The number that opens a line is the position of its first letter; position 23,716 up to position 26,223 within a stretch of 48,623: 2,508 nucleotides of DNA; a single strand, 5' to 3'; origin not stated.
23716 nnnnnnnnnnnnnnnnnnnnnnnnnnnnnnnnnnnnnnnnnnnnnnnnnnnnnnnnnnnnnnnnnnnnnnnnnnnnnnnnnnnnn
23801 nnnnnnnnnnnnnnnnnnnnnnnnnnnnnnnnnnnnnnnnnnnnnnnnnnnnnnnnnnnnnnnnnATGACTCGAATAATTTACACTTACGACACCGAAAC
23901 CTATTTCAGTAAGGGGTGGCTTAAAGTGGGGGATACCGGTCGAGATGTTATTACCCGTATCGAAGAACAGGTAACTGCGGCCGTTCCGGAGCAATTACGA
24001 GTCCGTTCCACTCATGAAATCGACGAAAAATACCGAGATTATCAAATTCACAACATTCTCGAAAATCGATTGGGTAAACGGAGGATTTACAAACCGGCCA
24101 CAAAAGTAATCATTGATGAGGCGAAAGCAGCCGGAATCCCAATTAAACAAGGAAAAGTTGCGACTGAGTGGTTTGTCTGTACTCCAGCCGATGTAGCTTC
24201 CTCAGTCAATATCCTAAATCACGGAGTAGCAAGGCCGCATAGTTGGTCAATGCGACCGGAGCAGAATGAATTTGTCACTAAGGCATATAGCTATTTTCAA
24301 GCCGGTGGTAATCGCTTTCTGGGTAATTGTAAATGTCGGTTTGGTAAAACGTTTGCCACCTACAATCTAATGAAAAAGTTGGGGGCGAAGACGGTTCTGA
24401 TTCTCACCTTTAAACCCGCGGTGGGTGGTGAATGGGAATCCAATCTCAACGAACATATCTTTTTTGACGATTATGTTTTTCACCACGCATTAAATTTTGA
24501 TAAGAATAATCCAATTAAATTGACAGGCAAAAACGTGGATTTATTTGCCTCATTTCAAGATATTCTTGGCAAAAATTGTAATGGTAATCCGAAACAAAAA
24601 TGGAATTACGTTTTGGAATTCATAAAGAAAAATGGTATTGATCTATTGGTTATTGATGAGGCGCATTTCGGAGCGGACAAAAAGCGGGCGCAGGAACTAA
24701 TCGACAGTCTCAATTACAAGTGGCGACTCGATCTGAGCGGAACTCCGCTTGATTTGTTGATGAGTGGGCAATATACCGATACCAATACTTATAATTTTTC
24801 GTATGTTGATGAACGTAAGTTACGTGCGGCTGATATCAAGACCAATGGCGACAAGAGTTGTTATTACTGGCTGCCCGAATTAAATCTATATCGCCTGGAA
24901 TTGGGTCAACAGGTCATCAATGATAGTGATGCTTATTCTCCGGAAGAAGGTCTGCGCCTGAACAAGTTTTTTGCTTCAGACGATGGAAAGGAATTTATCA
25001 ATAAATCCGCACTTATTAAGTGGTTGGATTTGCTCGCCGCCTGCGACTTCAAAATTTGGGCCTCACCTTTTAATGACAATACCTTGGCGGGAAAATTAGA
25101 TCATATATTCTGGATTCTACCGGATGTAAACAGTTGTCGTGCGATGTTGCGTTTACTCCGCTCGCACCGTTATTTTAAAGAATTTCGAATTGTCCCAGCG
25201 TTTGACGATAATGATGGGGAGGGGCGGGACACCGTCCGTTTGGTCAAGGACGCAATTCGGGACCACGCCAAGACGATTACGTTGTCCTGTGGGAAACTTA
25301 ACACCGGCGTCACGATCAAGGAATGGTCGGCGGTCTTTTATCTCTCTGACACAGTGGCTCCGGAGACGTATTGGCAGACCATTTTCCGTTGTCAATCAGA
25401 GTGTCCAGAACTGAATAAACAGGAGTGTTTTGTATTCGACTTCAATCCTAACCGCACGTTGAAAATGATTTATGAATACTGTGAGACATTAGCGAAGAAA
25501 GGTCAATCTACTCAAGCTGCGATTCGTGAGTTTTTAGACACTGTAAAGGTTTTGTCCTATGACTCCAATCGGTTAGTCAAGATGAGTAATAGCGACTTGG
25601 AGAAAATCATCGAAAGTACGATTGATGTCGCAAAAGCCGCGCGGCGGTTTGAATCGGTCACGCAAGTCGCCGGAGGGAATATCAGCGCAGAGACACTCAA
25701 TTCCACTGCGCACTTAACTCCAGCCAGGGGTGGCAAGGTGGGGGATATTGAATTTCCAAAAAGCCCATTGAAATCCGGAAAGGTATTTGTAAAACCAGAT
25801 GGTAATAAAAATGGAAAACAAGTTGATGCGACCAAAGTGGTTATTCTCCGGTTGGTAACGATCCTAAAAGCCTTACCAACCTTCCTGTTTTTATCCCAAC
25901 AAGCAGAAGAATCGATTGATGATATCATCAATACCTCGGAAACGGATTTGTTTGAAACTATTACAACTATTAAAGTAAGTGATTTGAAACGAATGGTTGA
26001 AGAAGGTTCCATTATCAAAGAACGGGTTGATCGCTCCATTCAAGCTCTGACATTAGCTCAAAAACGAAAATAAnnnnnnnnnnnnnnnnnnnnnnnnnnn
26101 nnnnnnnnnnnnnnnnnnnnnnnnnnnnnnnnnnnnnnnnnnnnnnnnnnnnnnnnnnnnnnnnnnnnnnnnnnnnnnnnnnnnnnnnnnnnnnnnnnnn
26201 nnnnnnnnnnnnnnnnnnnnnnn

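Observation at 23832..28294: T5orf172-SF2 helicase + N6A methyltransferase + membrane protein + truncated second methyltransferase cassette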

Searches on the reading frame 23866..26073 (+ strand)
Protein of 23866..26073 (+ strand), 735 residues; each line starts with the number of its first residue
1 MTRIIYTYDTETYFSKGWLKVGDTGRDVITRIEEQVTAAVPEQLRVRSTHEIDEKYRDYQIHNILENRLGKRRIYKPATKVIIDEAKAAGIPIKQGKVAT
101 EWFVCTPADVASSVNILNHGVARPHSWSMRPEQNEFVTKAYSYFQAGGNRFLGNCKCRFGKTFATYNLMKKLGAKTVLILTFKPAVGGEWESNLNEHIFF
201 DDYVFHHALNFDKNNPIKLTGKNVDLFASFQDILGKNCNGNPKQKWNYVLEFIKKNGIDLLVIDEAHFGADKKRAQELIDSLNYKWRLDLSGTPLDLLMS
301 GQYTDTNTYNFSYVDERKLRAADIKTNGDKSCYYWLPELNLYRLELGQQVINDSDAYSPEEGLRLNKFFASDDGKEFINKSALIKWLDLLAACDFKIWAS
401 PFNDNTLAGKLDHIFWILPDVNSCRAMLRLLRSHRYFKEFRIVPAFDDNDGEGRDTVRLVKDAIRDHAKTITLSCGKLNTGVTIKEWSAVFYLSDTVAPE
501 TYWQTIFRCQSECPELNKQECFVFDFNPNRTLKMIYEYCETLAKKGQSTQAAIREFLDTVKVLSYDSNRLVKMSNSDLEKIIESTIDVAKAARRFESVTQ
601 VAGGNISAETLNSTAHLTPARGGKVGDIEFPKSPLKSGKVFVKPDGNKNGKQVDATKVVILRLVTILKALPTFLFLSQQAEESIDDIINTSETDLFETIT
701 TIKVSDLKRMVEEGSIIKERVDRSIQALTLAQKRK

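Call 3: search_protein_families(library=pfam, proteins=[window:23866-26073:+], max_evalue=0.01)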
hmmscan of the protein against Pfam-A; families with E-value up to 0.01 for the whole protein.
window:23866-26073:+ (735 aa): 4 families
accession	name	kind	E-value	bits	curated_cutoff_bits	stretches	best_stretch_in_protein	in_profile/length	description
PF04851.21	ResIII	-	1.4e-09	38.5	22.5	1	128-294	3-162/164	Type III restriction enzyme, res subunit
PF10544.15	T5orf172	-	0.00077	20.4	20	1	4-113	2-96/101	T5orf172 domain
PF00176.29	SNF2-rel_dom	-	0.0068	16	24.9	0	248-295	116-164/290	SNF2-related domain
PF13401.12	AAA_22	-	0.0076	17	27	0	222-302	46-123/130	AAA domain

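Call 4: search_protein_families(library=padloc, proteins=[window:23866-26073:+], max_evalue=0.01)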
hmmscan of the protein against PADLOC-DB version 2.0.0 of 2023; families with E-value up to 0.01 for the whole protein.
window:23866-26073:+ (735 aa): 3 families
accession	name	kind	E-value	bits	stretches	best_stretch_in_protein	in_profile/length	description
PDLC03626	REase_MTase_IIG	-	2.2e-31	106.4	2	5-273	24-298/1359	Type IIG restriction enzyme-methyltransferase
PDLC05043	PDC-S57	-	0.0013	16.3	1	17-69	17-69/221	-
PDLC05041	PDC-S57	-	0.0065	14.1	0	14-66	16-68/212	-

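Call 5: search_protein_families(library=phrogs, proteins=[window:23866-26073:+], max_evalue=0.001)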
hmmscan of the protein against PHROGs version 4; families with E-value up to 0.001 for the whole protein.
window:23866-26073:+ (735 aa): 3 families
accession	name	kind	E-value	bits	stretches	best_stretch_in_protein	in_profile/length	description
phrog_22930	-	unknown function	2.8e-20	73.2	1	128-730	108-652/691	-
phrog_16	-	DNA, RNA and nucleotide metabolism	4.4e-14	52.6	1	128-536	272-610/986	DNA helicase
phrog_62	-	DNA, RNA and nucleotide metabolism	1.2e-05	23.9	1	121-295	689-850/1881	DNA helicase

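Call 8: search_dna_similar(query=window:23866-26073:+, collection=phages, mode=protein, max_rows=30)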
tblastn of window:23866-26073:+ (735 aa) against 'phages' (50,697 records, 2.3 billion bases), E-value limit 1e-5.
Records with a match: 13; places in all: 13; records where one place covers at least 80% of the query: 5.
Best place of each record, by identity: <60% 13.
By first word of the organism name: Synechococcus 8; Bacteriophage 2; Prevotella 2; phage 1.
By host as written in the record: - 5; Synechococcus sp. MW02 4; Synechococcus sp. 2; Prevotella sp. 2.
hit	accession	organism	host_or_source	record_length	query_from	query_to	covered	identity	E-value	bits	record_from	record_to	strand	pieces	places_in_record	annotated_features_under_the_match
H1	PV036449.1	phage NatCom_35866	human feces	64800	1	714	97%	29.2%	8e-81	288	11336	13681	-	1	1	hypothetical protein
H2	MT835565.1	Bacteriophage sp.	human fecal samples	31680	17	725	96%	28.7%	3e-78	280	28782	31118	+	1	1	record has no annotation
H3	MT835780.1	Bacteriophage sp.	human fecal samples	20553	4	639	87%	30.9%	7e-63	234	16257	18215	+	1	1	record has no annotation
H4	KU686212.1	Synechococcus phage S-CAM7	Synechococcus sp.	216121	130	730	82%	23.3%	2e-13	81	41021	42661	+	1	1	type II restriction-modification system restriction subunit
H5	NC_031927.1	Synechococcus phage S-CAM7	Synechococcus sp.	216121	130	730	82%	23.3%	2e-13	81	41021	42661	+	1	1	type II restriction-modification system restriction subunit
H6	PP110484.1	Synechococcus phage MA01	Synechococcus sp. MW02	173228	117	687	78%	23.5%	3e-13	80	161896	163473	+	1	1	type II restriction-modification system restriction subunit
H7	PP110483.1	Synechococcus phage MA10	Synechococcus sp. MW02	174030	117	687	78%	23.5%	3e-13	80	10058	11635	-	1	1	type II restriction-modification system restriction subunit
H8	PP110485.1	Synechococcus phage ME01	Synechococcus sp. MW02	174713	117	687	78%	23.5%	3e-13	80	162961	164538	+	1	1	type II restriction-modification system restriction subunit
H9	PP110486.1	Synechococcus phage MC09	Synechococcus sp. MW02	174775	117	687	78%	23.5%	3e-13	80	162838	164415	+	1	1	Eco57I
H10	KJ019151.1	Synechococcus phage ACG-2014f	-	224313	128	539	56%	24.1%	1e-8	65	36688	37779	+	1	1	hypothetical protein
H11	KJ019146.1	Synechococcus phage ACG-2014f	-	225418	128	539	56%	24.1%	1e-8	65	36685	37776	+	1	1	hypothetical protein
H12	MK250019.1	Prevotella phage Lak-A2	Prevotella sp.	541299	126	508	52%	22.7%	5e-21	105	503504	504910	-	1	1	record has no annotation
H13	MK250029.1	Prevotella phage Lak-C1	Prevotella sp.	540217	126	508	52%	22.5%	8e-20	101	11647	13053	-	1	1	record has no annotation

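Call 14: find_homologous_proteins(query=window:23866-26073:+)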
Query window:23866-26073:+ (735 aa): 4448 proteins with E <= 0.001 among 8000 candidates; the best 120 are listed.
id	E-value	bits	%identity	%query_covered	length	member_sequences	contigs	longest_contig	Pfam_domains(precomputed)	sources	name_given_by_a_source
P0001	0.0e+0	1695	100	100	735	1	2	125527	PF04851.22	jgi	-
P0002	8.0e-264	895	55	100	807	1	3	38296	PF04851.22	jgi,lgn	jgi:hypothetical protein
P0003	2.8e-257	874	54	99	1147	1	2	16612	PF07669.18,PF04851.22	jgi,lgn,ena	-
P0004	1.3e-211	723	47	100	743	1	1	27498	PF00176.30,PF04851.22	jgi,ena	-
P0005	9.6e-201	687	47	99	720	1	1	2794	PF10544.16,PF04851.22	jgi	-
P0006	6.7e-196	671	47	99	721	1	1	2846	PF10544.16,PF04851.22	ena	-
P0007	9.5e-189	647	43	99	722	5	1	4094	PF10544.16,PF00176.30,PF04851.22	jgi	jgi:superfamily II DNA or RNA helicase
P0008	1.0e-187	644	49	85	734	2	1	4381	PF04851.22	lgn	-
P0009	1.6e-187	643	45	99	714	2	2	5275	PF10544.16,PF13455.13,PF04851.22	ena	-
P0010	8.1e-187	641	44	100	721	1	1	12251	PF10544.16,PF00176.30,PF04851.22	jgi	jgi:superfamily II DNA or RNA helicase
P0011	6.0e-184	631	44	100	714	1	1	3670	PF10544.16,PF00176.30,PF13455.13,PF04851.22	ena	-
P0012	9.9e-181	621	45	99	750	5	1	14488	PF04851.22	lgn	-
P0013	1.8e-179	617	44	99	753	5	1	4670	PF04851.22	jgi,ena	-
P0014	8.8e-172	591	43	99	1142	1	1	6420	PF00176.30,PF04851.22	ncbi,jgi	jgi:superfamily II DNA or RNA helicase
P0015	1.6e-171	590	42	99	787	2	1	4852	PF04851.22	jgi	-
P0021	2.6e-160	553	42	99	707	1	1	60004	PF10544.16,PF13455.13,PF04851.22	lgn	-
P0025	1.6e-149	518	39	100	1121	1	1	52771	PF10544.16,PF07669.18,PF04851.22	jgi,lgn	jgi:superfamily II DNA or RNA helicase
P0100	1.6e-80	290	30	99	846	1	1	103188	PF10544.16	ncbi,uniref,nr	ncbi:hypothetical protein CP98_03796 [Sphingobium yanoikuyae]|uniref:Bacteriophage T5 Orf172 DNA-bin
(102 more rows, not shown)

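Call 16: search_solved_structures(query=window:23866-26073:+, max_evalue=0.1, show_alignments=1)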
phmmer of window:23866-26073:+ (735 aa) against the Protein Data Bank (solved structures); distinct sequences matched with E-value up to 0.1: 0.

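Call 19: find_encoding_contigs(protein=P0002, flank=6000, max_places=2)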
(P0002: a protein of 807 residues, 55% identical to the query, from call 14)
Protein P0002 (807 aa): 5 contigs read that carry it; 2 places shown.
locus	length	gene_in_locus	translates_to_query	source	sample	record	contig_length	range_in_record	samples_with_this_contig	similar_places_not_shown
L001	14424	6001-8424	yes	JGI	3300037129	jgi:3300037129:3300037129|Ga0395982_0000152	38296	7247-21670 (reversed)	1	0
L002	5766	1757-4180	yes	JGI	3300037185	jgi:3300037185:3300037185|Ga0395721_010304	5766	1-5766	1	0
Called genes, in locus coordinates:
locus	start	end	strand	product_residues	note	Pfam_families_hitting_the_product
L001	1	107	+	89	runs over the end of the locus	-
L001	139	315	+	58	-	-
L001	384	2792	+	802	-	-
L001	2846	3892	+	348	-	PF26926:Phage_T4_rIIB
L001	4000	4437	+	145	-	-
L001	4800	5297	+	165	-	PF13175:AAA_15 (faint)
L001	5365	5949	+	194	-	-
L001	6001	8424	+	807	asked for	PF04851:ResIII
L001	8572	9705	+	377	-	PF07669:Eco57I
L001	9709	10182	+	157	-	PF02384:N6_Mtase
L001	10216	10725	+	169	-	-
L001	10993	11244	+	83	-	-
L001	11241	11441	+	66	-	-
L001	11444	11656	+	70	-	-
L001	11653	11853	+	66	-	-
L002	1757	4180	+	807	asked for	PF04851:ResIII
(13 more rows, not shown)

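Call 20: find_encoding_contigs(protein=P0004, flank=6000, max_places=2)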
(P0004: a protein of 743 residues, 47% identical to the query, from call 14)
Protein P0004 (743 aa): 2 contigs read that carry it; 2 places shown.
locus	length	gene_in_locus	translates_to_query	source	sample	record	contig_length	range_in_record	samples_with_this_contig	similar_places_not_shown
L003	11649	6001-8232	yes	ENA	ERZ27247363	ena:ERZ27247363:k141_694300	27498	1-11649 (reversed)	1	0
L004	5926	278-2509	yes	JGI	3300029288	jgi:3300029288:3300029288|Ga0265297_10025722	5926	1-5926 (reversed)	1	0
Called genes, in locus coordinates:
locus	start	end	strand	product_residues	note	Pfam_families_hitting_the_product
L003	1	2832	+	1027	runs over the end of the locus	-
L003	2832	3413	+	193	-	-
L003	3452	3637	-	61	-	-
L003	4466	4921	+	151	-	-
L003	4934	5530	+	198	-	-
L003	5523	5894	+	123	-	-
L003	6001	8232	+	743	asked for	PF00176:SNF2-rel_dom (weak), PF04851:ResIII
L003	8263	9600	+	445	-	PF07669:Eco57I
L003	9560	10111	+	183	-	PF02384:N6_Mtase (weak)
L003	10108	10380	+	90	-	-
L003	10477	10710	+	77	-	-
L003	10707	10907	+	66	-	-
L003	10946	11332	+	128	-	-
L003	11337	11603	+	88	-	-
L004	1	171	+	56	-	?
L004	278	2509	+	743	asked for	PF00176:SNF2-rel_dom (weak), PF04851:ResIII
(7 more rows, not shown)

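Call 21: find_encoding_contigs(protein=P0021, flank=6000, max_places=2)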
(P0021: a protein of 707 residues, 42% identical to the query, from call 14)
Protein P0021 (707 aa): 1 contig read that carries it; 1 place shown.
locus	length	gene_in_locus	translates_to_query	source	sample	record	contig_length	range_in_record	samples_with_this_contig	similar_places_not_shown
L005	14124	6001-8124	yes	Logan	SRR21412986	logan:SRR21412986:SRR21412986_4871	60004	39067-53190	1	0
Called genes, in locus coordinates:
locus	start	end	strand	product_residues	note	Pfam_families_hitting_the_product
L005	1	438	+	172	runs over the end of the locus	PF02223:Thymidylate_kin (faint)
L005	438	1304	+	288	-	PF00303:Thymidylat_synt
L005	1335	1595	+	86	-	-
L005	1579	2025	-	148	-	-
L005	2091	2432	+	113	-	-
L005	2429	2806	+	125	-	-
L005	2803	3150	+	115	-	-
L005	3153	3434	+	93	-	PF02945:Endonuclease_7 (faint)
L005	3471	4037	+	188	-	PF13328:HD_4, PF01966:HD (weak)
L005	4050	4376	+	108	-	-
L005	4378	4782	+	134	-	-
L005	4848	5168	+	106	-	-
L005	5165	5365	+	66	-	-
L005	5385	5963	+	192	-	PF01712:dNK, PF02223:Thymidylate_kin, PF13238:AAA_18 (weak)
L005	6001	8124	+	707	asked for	PF10544:T5orf172, PF13455:MUG113 (faint), PF04851:ResIII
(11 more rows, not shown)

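Call 23: find_encoding_contigs(protein=P0100, flank=7000, max_places=2)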
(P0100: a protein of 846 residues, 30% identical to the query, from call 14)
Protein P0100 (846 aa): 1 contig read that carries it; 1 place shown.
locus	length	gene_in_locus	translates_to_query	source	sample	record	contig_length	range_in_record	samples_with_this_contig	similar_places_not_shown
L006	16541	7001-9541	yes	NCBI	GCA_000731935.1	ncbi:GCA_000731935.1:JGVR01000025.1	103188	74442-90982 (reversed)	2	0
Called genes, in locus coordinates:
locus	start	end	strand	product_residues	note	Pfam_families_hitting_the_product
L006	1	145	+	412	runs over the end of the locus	PF01960:ArgJ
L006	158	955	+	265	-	PF00459:Inositol_P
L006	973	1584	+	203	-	PF02798:GST_N, PF13417:GST_N_3, PF13409:GST_N_2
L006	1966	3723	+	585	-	PF00589:Phage_integrase (weak)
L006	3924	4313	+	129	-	PF06296:RelE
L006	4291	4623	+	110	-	PF01381:HTH_3 (weak)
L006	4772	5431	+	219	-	PF20473:MmeI_Mtase (weak)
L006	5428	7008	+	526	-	PF07669:Eco57I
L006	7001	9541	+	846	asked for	PF10544:T5orf172 (weak)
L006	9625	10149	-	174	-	-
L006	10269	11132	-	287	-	PF10108:DNA_pol_B_exo2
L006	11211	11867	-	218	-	-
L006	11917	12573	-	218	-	-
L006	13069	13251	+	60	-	-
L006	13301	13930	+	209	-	-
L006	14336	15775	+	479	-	-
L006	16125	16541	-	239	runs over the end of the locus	PF00392:GntR, PF07702:UTRA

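Call 24: find_encoding_contigs(protein=P0025, flank=6000, max_places=2)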
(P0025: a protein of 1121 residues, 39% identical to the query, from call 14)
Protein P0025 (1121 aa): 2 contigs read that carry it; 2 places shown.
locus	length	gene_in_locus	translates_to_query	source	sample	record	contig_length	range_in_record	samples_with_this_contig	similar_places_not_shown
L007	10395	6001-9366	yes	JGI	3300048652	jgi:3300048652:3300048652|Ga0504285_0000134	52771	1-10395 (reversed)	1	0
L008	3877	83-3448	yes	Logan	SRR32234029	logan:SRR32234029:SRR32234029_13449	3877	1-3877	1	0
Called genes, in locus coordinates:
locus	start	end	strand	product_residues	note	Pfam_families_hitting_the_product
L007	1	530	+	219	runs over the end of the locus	PF02308:MgtC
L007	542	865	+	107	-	-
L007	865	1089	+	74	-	-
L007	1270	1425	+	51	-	-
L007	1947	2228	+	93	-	-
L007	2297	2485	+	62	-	-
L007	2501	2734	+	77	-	-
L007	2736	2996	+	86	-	-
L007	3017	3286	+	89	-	-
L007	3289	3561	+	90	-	PF12957:DUF3846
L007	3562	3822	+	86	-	-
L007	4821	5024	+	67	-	-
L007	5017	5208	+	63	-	-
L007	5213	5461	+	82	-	-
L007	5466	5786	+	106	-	-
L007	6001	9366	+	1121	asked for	PF10544:T5orf172 (weak), PF04851:ResIII, PF07669:Eco57I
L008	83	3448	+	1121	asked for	PF10544:T5orf172 (weak), PF04851:ResIII, PF07669:Eco57I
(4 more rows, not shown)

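Call 25: find_encoding_contigs(protein=P0003, flank=6000, max_places=2)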
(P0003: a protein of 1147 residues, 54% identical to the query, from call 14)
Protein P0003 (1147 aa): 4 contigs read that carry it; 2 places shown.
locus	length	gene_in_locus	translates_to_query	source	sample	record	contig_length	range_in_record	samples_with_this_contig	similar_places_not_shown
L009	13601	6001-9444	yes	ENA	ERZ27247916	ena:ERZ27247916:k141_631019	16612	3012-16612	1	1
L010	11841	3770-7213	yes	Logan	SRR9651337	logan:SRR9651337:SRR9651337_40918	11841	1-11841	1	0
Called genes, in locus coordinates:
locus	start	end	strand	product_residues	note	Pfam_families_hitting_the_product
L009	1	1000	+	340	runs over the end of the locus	-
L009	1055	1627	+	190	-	PF13353:Fer4_12 (weak)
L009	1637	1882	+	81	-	-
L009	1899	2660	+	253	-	-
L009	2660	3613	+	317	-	PF13793:Pribosyltran_N, PF00156:Pribosyltran, PF14572:Pribosyl_synth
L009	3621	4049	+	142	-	-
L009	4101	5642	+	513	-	-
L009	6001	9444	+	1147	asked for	PF04851:ResIII, PF07669:Eco57I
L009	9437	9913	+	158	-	-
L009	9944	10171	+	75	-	-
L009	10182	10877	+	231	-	PF03013:Pyr_excise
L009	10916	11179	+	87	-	-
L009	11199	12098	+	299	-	PF14395:COOH-NH2_lig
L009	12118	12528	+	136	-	-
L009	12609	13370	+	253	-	PF13230:GATase_4, PF13522:GATase_6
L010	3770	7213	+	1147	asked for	PF04851:ResIII, PF07669:Eco57I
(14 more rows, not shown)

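Call 31: search_protein_families(library=ncbifam, proteins=[window:23866-26073:+, P0100, P0025], max_evalue=0.01)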
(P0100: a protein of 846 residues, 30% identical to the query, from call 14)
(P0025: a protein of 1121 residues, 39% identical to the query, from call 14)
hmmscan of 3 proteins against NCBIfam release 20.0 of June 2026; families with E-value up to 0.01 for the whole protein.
window:23866-26073:+ (735 aa): 0 families

P0100 (846 aa): 0 families

P0025 (1121 aa): 0 families
